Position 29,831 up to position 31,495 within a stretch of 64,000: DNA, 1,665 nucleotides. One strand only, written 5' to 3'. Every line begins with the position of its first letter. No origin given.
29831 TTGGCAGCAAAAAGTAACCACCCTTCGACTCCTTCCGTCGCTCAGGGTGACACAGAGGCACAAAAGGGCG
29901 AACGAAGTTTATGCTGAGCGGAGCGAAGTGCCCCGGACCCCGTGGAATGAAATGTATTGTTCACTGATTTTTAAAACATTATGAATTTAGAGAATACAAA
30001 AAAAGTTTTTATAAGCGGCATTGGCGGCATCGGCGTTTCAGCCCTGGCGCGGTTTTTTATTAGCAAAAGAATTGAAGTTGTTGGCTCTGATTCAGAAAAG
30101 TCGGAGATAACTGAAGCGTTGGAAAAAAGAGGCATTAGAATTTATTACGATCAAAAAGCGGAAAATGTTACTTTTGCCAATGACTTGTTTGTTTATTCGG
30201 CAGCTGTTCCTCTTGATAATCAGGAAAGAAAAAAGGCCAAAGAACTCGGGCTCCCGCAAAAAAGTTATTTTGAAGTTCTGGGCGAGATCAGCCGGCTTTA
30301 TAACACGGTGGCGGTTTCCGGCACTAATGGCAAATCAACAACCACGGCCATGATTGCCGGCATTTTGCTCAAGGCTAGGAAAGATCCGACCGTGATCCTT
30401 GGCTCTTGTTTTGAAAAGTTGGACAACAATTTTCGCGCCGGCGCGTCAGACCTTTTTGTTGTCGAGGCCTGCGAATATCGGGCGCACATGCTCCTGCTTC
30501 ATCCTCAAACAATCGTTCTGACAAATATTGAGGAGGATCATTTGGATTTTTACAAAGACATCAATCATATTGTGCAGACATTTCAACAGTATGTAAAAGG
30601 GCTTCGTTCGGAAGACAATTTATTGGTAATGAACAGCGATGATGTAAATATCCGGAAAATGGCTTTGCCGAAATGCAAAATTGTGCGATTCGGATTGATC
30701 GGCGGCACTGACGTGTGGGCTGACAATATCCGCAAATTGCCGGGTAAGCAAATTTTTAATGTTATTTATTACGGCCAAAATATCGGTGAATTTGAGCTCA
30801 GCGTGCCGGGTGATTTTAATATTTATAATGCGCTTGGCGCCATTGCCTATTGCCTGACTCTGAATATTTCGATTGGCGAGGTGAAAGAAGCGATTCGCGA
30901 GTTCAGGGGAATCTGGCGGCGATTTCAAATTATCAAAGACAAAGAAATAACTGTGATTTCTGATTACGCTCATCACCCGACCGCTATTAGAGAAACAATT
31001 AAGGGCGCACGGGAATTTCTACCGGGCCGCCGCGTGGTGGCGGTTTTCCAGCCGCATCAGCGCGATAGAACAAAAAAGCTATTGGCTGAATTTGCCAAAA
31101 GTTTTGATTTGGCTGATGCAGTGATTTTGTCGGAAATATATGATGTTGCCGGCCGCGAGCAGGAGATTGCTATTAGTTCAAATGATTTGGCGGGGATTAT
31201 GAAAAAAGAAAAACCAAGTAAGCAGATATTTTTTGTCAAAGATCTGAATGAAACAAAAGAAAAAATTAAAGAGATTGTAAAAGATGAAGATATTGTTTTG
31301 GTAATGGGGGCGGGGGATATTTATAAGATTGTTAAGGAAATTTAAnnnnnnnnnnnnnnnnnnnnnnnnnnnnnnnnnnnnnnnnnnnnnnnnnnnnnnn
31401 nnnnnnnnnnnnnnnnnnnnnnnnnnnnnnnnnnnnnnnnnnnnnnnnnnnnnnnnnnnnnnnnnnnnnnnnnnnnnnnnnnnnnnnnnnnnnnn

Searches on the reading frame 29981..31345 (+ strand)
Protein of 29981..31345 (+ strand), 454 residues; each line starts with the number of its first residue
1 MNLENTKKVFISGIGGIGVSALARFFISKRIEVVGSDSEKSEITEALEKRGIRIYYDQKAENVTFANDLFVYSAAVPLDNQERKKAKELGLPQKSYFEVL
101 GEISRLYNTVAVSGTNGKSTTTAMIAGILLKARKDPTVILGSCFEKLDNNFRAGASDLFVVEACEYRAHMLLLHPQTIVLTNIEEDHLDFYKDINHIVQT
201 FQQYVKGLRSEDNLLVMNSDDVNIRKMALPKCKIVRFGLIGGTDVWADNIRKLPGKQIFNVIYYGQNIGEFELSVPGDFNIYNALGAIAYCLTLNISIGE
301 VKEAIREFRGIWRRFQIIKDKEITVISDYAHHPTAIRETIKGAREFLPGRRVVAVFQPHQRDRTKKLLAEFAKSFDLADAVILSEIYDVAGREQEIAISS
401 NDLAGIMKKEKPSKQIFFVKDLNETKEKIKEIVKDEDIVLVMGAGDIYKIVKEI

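Call 89: search_protein_families(library=ncbifam, proteins=[window:29981-31345:+], max_evalue=0.00001)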
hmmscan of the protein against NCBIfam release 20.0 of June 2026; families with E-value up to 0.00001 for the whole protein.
window:29981-31345:+ (454 aa): 25 families
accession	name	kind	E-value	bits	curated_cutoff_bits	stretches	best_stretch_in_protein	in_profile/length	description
TIGR01082.1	murC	equivalog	1e-126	423.7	335.1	1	9-453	2-447/449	UDP-N-acetylmuramate--L-alanine ligase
NF011171.0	PRK14573.1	equivalog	1.6e-71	241.3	1015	1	9-451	7-441/809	bifunctional UDP-N-acetylmuramate--L-alanine ligase/D-alanine--D-alanine ligase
TIGR01081.1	mpl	equivalog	4.3e-46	157.9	388.7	1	9-449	2-438/448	UDP-N-acetylmuramate:L-alanyl-gamma-D-glutamyl-meso-diaminopimelate ligase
NF001126.0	PRK00139.1-4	equivalog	3.4e-39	134.7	373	1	177-449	196-463/486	UDP-N-acetylmuramoyl-L-alanyl-D-glutamate--2,6-diaminopimelate ligase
TIGR01085.1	murE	subfamily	7.3e-35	120.8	257.3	1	177-446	180-448/472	UDP-N-acetylmuramyl-tripeptide synthetase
NF053645.1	pMurC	equivalog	7.2e-34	117.3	560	2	244-443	287-482/492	pseudomurein biosynthesis peptide ligase pMurC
NF001124.0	PRK00139.1-2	equivalog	2.3e-32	112.4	476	1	179-445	203-468/500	UDP-N-acetylmuramoyl-L-alanyl-D-glutamate--2,6-diaminopimelate ligase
NF053648.1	pMurE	equivalog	2.4e-32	112.3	600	1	173-444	188-451/464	pseudomurein biosynthesis peptide ligase pMurE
TIGR01087.1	murD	equivalog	1.1e-27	97.3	211.95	1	8-328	1-322/441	UDP-N-acetylmuramoyl-L-alanine--D-glutamate ligase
NF008896.0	PRK11929.1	equivalog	3.3e-27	94.7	1023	1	177-445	204-474/965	bifunctional UDP-N-acetylmuramoyl-L-alanyl-D-glutamate--2,6-diaminopimelate ligase MurE/UDP-N-acetylmuramoyl-tripeptide--D-alanyl-D-alanine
NF001123.0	PRK00139.1-1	equivalog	2.2e-23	82.7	586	1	176-451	198-472/493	UDP-N-acetylmuramoyl-L-alanyl-D-glutamate--2,6-diaminopimelate ligase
TIGR01143.1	murF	subfamily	7.8e-20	71.2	288.6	1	170-354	145-329/418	UDP-N-acetylmuramoyl-tripeptide--D-alanyl-D-alanine ligase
NF010628.0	PRK14022.1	equivalog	4.4e-19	68.6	536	1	179-452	205-464/483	UDP-N-acetylmuramoyl-L-alanyl-D-glutamate--L-lysine ligase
TIGR02068.2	cya_phycin_syn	equivalog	2.2e-18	65.7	850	1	179-442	569-847/862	cyanophycin synthetase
NF053647.1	pMurD2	equivalog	3.5e-16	59.1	550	1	84-224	77-218/405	pseudomurein biosynthesis peptide ligase pMurD2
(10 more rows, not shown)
